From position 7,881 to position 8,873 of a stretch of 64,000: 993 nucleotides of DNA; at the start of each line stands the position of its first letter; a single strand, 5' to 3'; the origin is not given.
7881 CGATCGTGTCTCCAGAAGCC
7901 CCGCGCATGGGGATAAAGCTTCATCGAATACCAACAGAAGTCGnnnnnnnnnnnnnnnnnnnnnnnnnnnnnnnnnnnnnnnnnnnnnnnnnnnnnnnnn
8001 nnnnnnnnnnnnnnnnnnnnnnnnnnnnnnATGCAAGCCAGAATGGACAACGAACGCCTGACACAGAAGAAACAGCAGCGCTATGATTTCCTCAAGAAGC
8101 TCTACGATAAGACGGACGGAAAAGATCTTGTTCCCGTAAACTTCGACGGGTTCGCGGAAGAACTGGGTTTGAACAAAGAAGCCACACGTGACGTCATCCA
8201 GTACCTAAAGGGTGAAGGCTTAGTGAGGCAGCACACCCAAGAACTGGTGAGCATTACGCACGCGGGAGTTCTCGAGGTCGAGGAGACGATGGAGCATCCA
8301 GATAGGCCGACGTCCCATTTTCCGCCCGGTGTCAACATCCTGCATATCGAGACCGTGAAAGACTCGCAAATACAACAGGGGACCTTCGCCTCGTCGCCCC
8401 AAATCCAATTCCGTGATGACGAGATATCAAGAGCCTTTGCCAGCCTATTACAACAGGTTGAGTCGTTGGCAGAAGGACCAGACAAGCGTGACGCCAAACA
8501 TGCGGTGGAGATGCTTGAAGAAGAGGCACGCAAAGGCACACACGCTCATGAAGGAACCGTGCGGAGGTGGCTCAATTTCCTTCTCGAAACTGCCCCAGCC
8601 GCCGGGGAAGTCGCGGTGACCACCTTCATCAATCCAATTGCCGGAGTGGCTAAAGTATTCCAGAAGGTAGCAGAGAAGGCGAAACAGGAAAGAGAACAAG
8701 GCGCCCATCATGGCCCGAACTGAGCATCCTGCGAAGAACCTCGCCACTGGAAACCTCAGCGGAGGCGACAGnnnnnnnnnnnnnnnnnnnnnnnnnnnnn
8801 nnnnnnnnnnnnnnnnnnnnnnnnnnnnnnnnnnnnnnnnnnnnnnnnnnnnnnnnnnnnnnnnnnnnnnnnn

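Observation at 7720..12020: Low-GC four-gene island: wHTH protein, NDT/TIR-like glycosidase-motif protein, DUF2971 protein and a fourth unknown protein. Candidate undescribed defence-type system.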

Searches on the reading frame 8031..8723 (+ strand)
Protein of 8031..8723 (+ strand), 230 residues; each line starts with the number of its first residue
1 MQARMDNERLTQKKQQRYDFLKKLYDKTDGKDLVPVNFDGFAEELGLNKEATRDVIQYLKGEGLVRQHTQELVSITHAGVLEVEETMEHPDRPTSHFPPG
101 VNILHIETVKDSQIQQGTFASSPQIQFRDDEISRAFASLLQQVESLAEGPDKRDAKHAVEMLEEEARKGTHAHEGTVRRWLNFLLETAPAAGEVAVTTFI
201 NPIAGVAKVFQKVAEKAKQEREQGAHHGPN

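Call 3: search_protein_families(library=pfam, proteins=[window:8031-8723:+], max_evalue=0.1)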
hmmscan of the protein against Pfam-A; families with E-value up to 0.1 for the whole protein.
window:8031-8723:+ (230 aa): 1 family
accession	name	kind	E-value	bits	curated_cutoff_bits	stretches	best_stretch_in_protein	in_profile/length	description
PF19971.4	TCAD2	-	9.1e-09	35.9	27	1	134-220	2-90/90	Ternary complex associated domain 2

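Call 4: search_protein_families(library=padloc, proteins=[window:8031-8723:+], max_evalue=0.1)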
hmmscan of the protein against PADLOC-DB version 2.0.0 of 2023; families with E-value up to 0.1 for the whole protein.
window:8031-8723:+ (230 aa): 1 family
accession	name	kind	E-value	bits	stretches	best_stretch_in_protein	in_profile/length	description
PDLC03923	MkoB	-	0.0061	13.5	1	36-80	51-94/454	-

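Call 5: search_protein_families(library=ncbifam, proteins=[window:8031-8723:+], max_evalue=0.1)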
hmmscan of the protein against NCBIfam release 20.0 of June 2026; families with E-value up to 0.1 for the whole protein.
window:8031-8723:+ (230 aa): 1 family
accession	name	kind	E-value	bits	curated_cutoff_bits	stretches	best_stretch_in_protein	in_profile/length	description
TIGR04543.1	ketoArg_3Met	equivalog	0.011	14.8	425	1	35-79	38-81/336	2-ketoarginine methyltransferase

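Call 6: search_protein_families(library=phrogs, proteins=[window:8031-8723:+], max_evalue=0.01)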
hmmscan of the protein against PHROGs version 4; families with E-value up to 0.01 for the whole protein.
window:8031-8723:+ (230 aa): 0 families

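Call 22: find_homologous_proteins(query=window:8031-8723:+)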
Query window:8031-8723:+ (230 aa): 1 proteins with E <= 0.001 among 248 candidates.
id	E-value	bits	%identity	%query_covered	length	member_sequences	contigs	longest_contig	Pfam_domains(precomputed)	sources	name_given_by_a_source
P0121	2.3e-147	506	100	100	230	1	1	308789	PF19971.5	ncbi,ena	-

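Call 40: search_protein_representatives(protein=window:8031-8723:+)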
Query: 230 residues. Proteins with E-value up to 0.001 (for the whole library): 1661; up to 1e-10: 637; up to 1e-30: 1. The best 150 are listed.
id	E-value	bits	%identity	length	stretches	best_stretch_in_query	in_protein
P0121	7.2e-148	506.4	100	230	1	1-230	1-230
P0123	4.0e-28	115.1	39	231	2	114-221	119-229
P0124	2.7e-27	112.4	32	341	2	12-125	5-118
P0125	2.0e-26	109.5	59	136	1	129-221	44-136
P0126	2.2e-24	102.9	37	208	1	10-157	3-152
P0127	9.0e-24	100.9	51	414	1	108-223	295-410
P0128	2.1e-23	99.7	45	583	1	82-225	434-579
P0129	2.6e-23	99.4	55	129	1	128-222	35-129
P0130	2.8e-23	99.3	36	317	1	8-171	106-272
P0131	2.8e-23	99.3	45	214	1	8-123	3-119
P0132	3.1e-23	99.1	43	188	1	10-131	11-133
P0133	4.0e-23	98.8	40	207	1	12-170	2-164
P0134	4.3e-23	98.7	38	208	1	9-153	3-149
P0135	4.5e-23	98.6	34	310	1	9-182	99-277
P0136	5.5e-23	98.3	43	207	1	12-128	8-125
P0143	3.2e-22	95.8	37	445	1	9-145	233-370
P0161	5.0e-21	91.9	51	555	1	127-226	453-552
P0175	2.4e-20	89.7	48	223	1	123-223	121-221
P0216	4.6e-19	85.5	45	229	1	114-223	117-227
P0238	1.4e-18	84.0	49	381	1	130-222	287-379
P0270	9.6e-18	81.2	46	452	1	127-223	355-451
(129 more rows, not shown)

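Call 41: search_protein_families(library=pfam, proteins=[P0126, P0133, P0124, P0130, P0143, P0127, P0128, P0161, P0238, P0270], max_evalue=0.01)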
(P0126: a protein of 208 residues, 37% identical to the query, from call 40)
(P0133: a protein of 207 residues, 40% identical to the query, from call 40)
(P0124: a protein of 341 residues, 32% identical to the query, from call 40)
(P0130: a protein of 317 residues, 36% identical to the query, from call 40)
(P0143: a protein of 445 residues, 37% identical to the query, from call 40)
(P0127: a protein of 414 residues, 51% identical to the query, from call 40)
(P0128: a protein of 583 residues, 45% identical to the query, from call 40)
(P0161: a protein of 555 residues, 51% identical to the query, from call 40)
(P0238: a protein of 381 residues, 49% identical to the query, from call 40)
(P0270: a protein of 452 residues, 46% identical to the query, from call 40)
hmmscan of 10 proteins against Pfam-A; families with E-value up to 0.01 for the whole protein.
P0126 (208 aa): 3 families
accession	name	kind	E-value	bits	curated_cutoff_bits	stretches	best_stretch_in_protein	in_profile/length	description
PF09286.16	Pro-kuma_activ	-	0.00049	20.8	23.5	1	12-83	28-101/143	Pro-kumamolisin, activation domain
PF02082.26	Rrf2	-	0.0073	16.9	30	0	29-87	22-85/132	Iron-dependent Transcriptional regulator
PF14947.12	HTH_45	-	0.0082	16.6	25.5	0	32-76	21-63/77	Winged helix-turn-helix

P0133 (207 aa): 1 family
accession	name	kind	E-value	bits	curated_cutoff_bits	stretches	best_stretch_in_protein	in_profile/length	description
PF13545.12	HTH_Crp_2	-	0.0027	18.1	27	1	30-65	27-60/70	Crp-like helix-turn-helix domain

P0124 (341 aa): 0 families

P0130 (317 aa): 0 families

P0143 (445 aa): 0 families

P0127 (414 aa): 3 families
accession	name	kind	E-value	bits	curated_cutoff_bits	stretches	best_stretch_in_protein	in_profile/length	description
PF19971.4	TCAD2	-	1.5e-10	41.6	27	1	334-407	15-90/90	Ternary complex associated domain 2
PF04473.18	DUF553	-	0.00011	22.1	20.5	1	60-113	28-84/140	Transglutaminase-like domain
PF01841.26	Transglut_core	-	0.00024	21.8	23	1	44-106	12-67/108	Transglutaminase-like superfamily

P0128 (583 aa): 6 families
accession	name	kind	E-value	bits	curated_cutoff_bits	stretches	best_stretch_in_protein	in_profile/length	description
PF19971.4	TCAD2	-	9.5e-09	35.8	27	1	487-573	2-90/90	Ternary complex associated domain 2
PF14516.12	AAA_35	-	2.4e-08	33.6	27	1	28-278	23-251/331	AAA-like domain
PF13401.12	AAA_22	-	2e-05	25.3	27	1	41-207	10-127/130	AAA domain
PF01637.24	ATPase_2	-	8.9e-05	22.8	33.2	1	45-260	29-219/225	ATPase domain predominantly from Archaea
PF13191.12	AAA_16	-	0.00043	21.3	32.6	1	17-172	2-146/167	AAA ATPase domain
PF13173.12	AAA_14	-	0.0022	18.4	27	0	44-65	10-31/129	AAA domain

P0161 (555 aa): 4 families
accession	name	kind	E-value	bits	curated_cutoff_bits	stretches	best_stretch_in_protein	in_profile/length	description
PF19974.5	TCAD9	-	2.7e-42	145.9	40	2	204-349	276-428/429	Ternary complex associated domain 9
PF19971.4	TCAD2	-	3.6e-11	43.6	27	1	459-546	1-90/90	Ternary complex associated domain 2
PF01636.29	APH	-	2.4e-07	31.2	23.2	1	213-264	155-209/239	Phosphotransferase enzyme family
PF06293.20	Kdo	-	0.00057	19.8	21.3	1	226-288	139-203/207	Lipopolysaccharide kinase (Kdo/WaaP) family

P0238 (381 aa): 3 families
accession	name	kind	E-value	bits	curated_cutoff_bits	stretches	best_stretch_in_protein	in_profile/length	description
PF13676.11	TIR_2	-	1.5e-17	64.6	28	1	8-118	1-111/122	TIR domain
PF19971.4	TCAD2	-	3.3e-09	37.3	27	1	308-376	21-89/90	Ternary complex associated domain 2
PF01582.25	TIR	-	6.6e-08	33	21.3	1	8-91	4-87/179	TIR domain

P0270 (452 aa): 3 families
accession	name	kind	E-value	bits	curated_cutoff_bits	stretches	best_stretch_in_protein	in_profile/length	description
PF16095.11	COR-A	-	2.9e-46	157.4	35.3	1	6-143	2-143/143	C-terminal of Roc, COR-A domain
PF25497.1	COR-B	-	1.7e-26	93.2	27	1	156-300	2-144/145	C-terminal of Roc, COR-B domain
PF19971.4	TCAD2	-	4.5e-10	40.1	27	1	363-448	3-90/90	Ternary complex associated domain 2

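Call 48: find_related_loci(query=A3, collection=metagenome_contigs, flank=6000)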
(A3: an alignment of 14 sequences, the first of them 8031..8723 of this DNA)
Query A3 (230 aa) in metagenome_contigs; peptide patterns used: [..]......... (x = any residue, [..] = any of these).
182 stretches matched a pattern; 85 encode a relative of the query (tblastn E <= 1e-3); the best 80 are kept; 80 distinct loci.
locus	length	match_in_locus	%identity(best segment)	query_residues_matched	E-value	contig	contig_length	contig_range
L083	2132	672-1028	45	5-122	2e-29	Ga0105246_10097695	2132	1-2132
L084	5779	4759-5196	37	10-153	3e-29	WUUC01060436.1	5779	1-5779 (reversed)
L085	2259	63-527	37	6-158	9e-29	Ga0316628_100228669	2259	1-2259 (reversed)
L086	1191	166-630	39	14-163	9e-28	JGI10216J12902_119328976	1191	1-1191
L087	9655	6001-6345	42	10-127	5e-27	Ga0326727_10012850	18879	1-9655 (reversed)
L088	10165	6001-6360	42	8-127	1e-26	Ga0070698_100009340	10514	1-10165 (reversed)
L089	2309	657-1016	42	8-127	1e-26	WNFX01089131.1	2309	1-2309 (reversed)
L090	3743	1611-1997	42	14-141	2e-26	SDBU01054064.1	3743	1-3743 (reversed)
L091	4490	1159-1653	34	8-182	6e-26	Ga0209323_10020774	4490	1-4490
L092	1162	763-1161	38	14-146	3e-26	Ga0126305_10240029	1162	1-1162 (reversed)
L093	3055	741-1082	43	14-127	9e-26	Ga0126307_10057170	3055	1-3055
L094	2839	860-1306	37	10-157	1e-25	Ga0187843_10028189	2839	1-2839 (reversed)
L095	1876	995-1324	45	14-122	2e-25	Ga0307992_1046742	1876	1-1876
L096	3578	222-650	39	14-153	3e-25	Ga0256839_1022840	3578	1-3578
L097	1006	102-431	44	14-127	2e-25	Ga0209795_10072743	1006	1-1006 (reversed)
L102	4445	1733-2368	33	14-211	4e-24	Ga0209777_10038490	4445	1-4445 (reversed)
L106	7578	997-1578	31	7-191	6e-24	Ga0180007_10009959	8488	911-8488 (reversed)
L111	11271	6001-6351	41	8-127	1e-23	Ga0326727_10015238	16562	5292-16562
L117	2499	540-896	38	14-132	7e-23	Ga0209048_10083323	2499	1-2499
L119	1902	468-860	39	10-141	1e-22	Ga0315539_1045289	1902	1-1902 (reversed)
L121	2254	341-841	33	10-166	2e-22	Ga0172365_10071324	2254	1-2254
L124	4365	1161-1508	38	16-131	4e-22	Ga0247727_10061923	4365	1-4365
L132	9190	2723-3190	37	2-153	3e-21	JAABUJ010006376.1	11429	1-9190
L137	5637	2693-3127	36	5-146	4e-21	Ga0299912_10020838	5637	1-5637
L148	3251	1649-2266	32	5-206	1e-19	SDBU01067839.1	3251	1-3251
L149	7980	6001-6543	31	37-213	2e-19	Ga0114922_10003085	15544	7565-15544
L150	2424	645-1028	34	14-133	3e-18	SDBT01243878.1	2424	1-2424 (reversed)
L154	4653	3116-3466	36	5-118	5e-16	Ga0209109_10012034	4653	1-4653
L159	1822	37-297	42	73-160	4e-14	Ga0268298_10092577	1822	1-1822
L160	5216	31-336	35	70-182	1e-13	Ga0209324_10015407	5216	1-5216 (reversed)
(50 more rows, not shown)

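Call 53: search_protein_families(library=pfam, alignment_id=A4, max_evalue=0.001)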
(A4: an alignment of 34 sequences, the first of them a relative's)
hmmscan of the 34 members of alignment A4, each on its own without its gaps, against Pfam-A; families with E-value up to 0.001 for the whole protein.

A. member 1, L106:1774-2580:+ (269 aa): 3 families
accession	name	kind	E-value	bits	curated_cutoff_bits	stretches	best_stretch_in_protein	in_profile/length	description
PF00196.25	GerE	-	1.8e-13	50.3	23.5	1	199-254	2-57/57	Bacterial regulatory proteins, luxR family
PF08281.18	Sigma70_r4_2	-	8.4e-05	22.6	25.7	1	196-239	7-51/54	Sigma-70, region 4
PF05014.21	Nuc_deoxyrib_tr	-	0.00041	20.9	28.8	1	35-108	30-103/117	Nucleoside 2-deoxyribosyltransferase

B. families by the number of members that match (of 34 scanned): 23 families
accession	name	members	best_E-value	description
PF18864.6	AbiTii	2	2.2e-47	AbiTii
PF02384.22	N6_Mtase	1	6.1e-106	N-6 DNA Methylase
PF10137.14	CAP12-PCTIR_TIR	1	3.3e-38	CAP12/Pycsar effector protein, TIR domain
PF10908.13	Tlde1_dom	1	1.9e-35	Tlde1 domain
PF12161.14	HsdM_N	1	2.3e-26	HsdM N-terminal domain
PF13229.12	Beta_helix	1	2.5e-25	Right handed beta helix region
PF10604.15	Polyketide_cyc2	1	1.6e-19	Polyketide cyclase / dehydrase and lipid transport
PF13676.11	TIR_2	1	7.1e-19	TIR domain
PF18928.5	DUF5677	1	2.9e-16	Family of unknown function (DUF5677)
PF00196.25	GerE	1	1.8e-13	Bacterial regulatory proteins, luxR family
PF00583.31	Acetyltransf_1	1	3.6e-13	Acetyltransferase (GNAT) family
PF05048.19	NosD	1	4.1e-12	Periplasmic copper-binding protein (NosD)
PF11185.13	DUF2971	1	1.2e-11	Protein of unknown function (DUF2971)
PF13508.13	Acetyltransf_7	1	5.5e-11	Acetyltransferase (GNAT) domain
PF13673.13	Acetyltransf_10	1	4.8e-09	Acetyltransferase (GNAT) domain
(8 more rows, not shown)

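Call 55: search_protein_families(library=padloc, alignment_id=A4, max_evalue=0.00001)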
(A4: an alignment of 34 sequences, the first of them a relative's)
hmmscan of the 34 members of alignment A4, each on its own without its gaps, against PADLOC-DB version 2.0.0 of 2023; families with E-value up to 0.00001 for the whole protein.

A. member 1, L106:1774-2580:+ (269 aa): 0 families

B. families by the number of members that match (of 34 scanned): 55 families (the first 25 are shown)
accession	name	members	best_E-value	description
PDLC02334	AbiTii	2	2.7e-49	AbiTii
PDLC03031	MTase_I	1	1.3e-143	Type I methyltransferase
PDLC03027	MTase_I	1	8.5e-116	Type I methyltransferase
PDLC03022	MTase_I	1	2.6e-112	Type I methyltransferase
PDLC03038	MTase_I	1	2.1e-109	Type I methyltransferase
PDLC03028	MTase_I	1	4.7e-105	Type I methyltransferase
PDLC03039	MTase_I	1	1e-103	Type I methyltransferase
PDLC03032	MTase_I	1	4.6e-82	Type I methyltransferase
PDLC03019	MTase_I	1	1.1e-80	Type I methyltransferase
PDLC05005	PDC-S35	1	2.7e-72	-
PDLC03035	MTase_I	1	2e-71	Type I methyltransferase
PDLC05007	PDC-S35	1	1.5e-68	-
PDLC03029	MTase_I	1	1.1e-62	Type I methyltransferase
PDLC03240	MTase_II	1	2e-60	Type II methyltransferase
PDLC05004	PDC-S35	1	3.2e-58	-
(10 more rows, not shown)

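Call 57: search_solved_structures(query=A3, max_evalue=1)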
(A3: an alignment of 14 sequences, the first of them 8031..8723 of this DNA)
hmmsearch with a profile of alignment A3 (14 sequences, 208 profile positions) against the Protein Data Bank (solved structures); distinct sequences matched with E-value up to 1: 17.
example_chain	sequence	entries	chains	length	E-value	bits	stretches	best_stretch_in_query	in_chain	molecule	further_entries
2p4w_A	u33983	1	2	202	0.042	16.8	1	125-193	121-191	Transcriptional regulatory protein arsR family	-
9u9i_E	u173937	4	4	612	0.048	16.6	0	132-194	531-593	AP-4 complex subunit epsilon-1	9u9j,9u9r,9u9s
6vag_A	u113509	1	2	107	0.098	15.6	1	102-183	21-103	Phosphoprotein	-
3dv8_A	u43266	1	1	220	0.11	15.5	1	23-70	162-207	transcriptional regulator, Crp/Fnr family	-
3cta_A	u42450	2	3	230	0.11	15.5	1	9-76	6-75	Riboflavin kinase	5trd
6v85_F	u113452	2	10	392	0.13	15.2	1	102-203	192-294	Phosphoprotein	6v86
8q4g_G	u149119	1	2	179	0.17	14.8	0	120-199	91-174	Tropomyosin alpha-1 chain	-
8zbk_R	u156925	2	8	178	0.18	14.7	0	120-199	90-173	Tropomyosin alpha-1 chain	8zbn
5j0h_A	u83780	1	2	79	0.3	14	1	127-190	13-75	Design construct 2L6HC3_13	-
3pwx_A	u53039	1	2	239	0.34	13.8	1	142-190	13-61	Putative flagellar hook-associated protein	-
4j0e_A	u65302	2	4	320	0.62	13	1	106-168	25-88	Probable 3-hydroxyacyl-CoA dehydrogenase F54C8.1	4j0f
9tln_A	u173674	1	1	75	0.62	12.9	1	142-185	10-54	Sc-apCC-2-BCL-xL-2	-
6nyi_A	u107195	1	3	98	0.78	12.6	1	128-207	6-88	Design construct XXA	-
7b22_A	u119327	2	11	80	0.86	12.5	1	105-162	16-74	Antitoxin ParD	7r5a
7ueb_E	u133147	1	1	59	0.9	12.4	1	26-61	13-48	PscE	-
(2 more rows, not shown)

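Call 58: search_protein_families(library=pfam, proteins=[L087:6727-7194:+, L090:2397-3269:+, L094:1597-2544:+, L096:983-1438:+, L102:2562-3005:+, L117:1203-2042:+, L121:1056-1925:+, L124:1806-2699:+, L119:1166-1900:+, L111:6627-7412:+], max_evalue=0.001)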
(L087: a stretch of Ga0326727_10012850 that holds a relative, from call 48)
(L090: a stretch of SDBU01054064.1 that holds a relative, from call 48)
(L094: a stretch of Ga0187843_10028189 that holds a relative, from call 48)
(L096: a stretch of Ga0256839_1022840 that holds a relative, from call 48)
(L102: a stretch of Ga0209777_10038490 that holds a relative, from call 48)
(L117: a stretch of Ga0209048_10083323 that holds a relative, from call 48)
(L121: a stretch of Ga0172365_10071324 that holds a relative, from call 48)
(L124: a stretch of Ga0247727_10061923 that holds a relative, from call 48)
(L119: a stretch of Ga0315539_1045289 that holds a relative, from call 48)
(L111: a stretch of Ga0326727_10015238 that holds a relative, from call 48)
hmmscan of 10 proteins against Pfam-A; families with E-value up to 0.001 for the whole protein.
L087:6727-7194:+ (156 aa): 0 families

L090:2397-3269:+ (291 aa): 2 families
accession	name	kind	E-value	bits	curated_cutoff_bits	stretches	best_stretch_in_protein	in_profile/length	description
PF13676.11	TIR_2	-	7.1e-19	68.9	28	1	154-271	2-111/122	TIR domain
PF01582.25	TIR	-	8e-09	36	21.3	1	157-243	10-95/179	TIR domain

L094:1597-2544:+ (316 aa): 1 family
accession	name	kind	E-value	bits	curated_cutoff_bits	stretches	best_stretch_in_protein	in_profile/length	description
PF11185.13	DUF2971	-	1.2e-11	46.3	22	1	129-224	1-89/89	Protein of unknown function (DUF2971)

L096:983-1438:+ (152 aa): 1 family
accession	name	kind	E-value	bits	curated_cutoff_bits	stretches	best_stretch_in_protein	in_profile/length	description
PF10908.13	Tlde1_dom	-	1.9e-35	122.3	30.1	1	22-140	2-119/120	Tlde1 domain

L102:2562-3005:+ (148 aa): 2 families
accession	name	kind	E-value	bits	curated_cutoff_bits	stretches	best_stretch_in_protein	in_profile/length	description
PF10604.15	Polyketide_cyc2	-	1.6e-19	71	27.4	1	6-146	1-142/142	Polyketide cyclase / dehydrase and lipid transport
PF08327.17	AHSA1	-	0.00025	21.7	22.1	1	18-116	3-97/125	Activator of Hsp90 ATPase homolog 1-like protein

L117:1203-2042:+ (280 aa): 0 families

L121:1056-1925:+ (290 aa): 1 family
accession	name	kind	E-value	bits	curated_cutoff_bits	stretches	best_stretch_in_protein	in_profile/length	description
PF10137.14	CAP12-PCTIR_TIR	-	3.3e-38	130.8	24.7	1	145-264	2-118/119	CAP12/Pycsar effector protein, TIR domain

L124:1806-2699:+ (298 aa): 1 family
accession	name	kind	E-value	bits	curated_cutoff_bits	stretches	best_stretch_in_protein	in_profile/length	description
PF18928.5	DUF5677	-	2.9e-16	60.4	27.1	1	65-227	1-165/166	Family of unknown function (DUF5677)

L119:1166-1900:+ (245 aa): 0 families

L111:6627-7412:+ (262 aa): 0 families
